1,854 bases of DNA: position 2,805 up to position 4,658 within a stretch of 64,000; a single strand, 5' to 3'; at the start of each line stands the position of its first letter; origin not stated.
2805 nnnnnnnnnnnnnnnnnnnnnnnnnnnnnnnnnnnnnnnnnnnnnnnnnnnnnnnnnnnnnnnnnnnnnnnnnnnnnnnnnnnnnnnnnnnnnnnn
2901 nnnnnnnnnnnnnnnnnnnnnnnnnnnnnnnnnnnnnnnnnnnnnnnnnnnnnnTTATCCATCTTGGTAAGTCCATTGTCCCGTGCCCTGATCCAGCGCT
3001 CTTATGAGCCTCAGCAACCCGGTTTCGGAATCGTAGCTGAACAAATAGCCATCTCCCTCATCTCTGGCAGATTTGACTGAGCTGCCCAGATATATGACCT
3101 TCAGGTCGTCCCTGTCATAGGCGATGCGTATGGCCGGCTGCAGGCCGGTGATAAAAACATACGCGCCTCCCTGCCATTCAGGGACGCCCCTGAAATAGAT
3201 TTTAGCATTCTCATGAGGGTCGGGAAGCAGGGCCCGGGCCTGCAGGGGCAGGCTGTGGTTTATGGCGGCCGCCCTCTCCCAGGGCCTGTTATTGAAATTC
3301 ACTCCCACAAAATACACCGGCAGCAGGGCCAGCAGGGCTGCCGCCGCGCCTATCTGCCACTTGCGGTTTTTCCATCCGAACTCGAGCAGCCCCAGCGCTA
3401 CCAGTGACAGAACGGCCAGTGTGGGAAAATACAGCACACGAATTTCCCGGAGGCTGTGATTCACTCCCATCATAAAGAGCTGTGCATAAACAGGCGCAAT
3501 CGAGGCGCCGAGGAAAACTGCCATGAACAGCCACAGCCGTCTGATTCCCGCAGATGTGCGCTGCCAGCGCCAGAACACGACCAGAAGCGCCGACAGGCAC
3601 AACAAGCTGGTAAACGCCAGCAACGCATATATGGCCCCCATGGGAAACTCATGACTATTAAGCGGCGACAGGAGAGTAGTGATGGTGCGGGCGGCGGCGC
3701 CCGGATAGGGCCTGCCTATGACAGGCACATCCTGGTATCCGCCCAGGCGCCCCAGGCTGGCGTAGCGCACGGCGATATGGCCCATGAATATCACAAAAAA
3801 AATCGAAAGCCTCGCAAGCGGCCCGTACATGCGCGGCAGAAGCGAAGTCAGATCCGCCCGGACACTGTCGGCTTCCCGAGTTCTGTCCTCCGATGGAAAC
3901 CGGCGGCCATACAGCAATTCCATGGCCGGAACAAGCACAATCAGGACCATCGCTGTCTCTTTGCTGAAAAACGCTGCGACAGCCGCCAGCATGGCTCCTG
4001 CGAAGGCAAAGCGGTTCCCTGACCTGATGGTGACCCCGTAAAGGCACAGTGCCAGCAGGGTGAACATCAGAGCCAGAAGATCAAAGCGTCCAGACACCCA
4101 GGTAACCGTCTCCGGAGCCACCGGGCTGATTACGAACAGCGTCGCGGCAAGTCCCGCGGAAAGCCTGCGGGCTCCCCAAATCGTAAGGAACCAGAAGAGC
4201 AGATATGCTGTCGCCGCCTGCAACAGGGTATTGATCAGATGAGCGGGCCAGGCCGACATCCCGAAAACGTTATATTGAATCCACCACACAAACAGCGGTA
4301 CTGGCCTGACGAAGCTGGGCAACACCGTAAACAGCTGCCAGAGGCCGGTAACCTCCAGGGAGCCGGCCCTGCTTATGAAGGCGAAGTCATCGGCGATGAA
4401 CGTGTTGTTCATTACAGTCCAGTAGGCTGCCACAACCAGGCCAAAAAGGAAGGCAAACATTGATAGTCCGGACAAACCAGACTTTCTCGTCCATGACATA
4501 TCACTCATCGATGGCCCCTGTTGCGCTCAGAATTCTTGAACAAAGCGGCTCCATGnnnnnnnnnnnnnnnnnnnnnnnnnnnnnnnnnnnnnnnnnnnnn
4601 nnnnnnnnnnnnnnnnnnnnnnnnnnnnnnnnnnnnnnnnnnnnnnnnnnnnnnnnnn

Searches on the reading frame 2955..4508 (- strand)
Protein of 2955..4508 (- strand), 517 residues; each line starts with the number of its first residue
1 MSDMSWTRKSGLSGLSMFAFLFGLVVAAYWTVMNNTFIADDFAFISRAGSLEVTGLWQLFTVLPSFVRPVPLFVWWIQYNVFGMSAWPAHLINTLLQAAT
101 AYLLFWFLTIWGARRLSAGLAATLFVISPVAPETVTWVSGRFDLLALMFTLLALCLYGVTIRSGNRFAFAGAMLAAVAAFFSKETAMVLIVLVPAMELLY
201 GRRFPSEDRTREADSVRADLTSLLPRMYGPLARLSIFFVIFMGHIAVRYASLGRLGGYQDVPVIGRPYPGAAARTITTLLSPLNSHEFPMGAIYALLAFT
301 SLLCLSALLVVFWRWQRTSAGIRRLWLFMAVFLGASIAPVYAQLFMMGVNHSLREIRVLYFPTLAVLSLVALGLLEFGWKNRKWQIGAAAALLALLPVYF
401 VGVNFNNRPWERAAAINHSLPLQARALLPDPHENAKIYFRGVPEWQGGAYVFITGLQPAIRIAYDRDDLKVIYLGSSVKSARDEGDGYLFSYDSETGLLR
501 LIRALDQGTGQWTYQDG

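Call 6: search_protein_families(library=pfam, proteins=[window:2955-4508:-], max_evalue=0.01)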
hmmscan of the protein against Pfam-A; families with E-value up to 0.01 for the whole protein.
window:2955-4508:- (517 aa): 1 family
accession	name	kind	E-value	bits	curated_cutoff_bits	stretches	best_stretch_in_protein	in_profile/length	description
PF13231.12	PMT_2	-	0.0022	18.7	26.1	1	69-191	4-123/160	Dolichyl-phosphate-mannose-protein mannosyltransferase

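Call 19: search_protein_families(library=ncbifam, proteins=[window:2955-4508:-], max_evalue=0.001)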
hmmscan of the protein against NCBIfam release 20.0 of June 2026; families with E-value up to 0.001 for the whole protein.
window:2955-4508:- (517 aa): 0 families

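Call 41: search_solved_structures(query=A1, max_evalue=1)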
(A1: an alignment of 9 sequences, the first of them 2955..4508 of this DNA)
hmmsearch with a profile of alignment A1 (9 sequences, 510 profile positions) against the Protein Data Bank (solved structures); distinct sequences matched with E-value up to 1: 0.

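Call 45: search_protein_representatives(alignment_id=A1)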
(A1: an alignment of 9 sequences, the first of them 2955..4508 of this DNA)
Query: 9 sequences, 510 profile positions. Proteins with E-value up to 0.001 (for the whole library): 70000; up to 1e-10: 27870; up to 1e-30: 150. The best 150 are listed.
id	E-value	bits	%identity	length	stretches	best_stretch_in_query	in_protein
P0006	2.3e-229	778.6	-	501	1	16-509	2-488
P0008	2.5e-205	699.3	-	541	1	3-509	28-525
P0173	7.1e-185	631.8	-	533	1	11-510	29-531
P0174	3.7e-166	570.0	-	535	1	16-509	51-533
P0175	8.6e-158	542.4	-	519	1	9-509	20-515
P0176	1.0e-151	522.4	-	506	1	10-508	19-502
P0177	6.3e-144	496.7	-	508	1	5-507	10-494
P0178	1.2e-142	492.5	-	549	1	7-507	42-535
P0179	3.4e-142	491.0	-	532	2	237-507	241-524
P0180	8.4e-141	486.4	-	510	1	11-509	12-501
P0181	2.2e-139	481.7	-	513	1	6-509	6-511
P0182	6.4e-138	476.9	-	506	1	12-510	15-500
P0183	1.2e-137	475.9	-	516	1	13-509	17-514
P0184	7.3e-132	456.9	-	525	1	13-509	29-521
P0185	1.0e-131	456.4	-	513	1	8-509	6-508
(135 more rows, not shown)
